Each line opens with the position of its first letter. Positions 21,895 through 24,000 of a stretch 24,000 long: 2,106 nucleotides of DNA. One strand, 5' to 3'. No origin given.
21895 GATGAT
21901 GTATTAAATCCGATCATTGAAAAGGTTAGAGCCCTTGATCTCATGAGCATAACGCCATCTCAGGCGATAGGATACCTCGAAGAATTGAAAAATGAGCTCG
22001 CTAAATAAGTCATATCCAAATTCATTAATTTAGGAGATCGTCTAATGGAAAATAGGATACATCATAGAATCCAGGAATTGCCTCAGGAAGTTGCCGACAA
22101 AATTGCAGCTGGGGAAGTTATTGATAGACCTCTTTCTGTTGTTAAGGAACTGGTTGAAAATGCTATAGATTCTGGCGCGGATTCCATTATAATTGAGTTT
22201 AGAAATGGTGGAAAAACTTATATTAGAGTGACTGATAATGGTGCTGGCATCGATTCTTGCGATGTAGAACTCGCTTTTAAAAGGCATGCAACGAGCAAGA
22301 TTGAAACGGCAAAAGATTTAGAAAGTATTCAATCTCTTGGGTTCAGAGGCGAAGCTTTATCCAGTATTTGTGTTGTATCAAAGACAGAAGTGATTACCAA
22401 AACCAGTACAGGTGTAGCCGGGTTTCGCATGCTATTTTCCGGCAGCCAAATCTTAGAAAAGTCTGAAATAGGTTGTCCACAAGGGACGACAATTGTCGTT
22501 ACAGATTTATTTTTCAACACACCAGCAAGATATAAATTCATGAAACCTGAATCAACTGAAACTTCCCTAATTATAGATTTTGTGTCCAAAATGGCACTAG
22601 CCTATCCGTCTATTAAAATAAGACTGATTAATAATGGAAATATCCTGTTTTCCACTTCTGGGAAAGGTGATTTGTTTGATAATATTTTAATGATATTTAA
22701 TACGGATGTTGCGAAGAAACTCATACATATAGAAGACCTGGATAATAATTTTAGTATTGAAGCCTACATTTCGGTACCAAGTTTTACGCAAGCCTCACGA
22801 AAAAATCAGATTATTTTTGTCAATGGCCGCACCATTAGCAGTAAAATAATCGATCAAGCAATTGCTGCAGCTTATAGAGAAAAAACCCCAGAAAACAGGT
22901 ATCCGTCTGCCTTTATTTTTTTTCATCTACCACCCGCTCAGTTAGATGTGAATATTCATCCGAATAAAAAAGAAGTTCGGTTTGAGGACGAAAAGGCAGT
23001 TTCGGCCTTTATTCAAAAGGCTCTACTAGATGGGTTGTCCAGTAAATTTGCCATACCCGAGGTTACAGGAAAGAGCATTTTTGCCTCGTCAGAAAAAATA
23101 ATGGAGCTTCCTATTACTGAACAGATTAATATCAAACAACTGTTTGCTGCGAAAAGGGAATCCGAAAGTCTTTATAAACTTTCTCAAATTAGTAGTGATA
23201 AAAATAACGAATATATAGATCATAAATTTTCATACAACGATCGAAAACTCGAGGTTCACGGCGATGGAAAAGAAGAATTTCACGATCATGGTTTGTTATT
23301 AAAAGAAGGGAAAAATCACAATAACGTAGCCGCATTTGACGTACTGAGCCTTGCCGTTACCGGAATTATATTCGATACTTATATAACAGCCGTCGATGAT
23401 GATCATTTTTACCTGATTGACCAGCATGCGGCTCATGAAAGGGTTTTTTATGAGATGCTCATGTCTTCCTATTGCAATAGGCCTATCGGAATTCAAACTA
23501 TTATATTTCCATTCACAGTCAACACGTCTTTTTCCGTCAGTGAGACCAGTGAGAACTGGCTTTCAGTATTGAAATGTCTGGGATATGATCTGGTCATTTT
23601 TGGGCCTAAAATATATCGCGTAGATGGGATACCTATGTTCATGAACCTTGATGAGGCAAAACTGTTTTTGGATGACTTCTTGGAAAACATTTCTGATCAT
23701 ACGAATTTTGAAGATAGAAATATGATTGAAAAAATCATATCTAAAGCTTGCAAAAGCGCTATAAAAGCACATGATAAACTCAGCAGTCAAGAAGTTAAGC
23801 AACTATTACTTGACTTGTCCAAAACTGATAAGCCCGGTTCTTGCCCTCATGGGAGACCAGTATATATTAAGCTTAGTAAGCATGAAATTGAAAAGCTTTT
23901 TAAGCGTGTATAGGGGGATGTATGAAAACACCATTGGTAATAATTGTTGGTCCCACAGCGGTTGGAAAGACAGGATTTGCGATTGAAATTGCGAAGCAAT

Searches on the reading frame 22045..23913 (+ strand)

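Call 12: search_protein_families(library=pfam, proteins=[window:22045-23913:+], max_evalue=1)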
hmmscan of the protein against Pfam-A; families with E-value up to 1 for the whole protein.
window:22045-23913:+ (622 aa): 4 families
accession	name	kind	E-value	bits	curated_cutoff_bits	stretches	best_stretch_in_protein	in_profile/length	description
PF01119.25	DNA_mis_repair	-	6.1e-36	123.1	26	1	215-329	2-116/119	DNA mismatch repair protein, C-terminal domain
PF08676.16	MutL_C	-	2.3e-25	89.4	25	1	440-579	2-142/142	MutL C terminal dimerisation domain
PF13589.12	HATPase_c_3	-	1.2e-10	42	25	1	31-122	5-96/137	Histidine kinase-, DNA gyrase B-, and HSP90-like ATPase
PF02518.31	HATPase_c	-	8.8e-08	33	26.4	1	27-89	4-64/111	Histidine kinase-, DNA gyrase B-, and HSP90-like ATPase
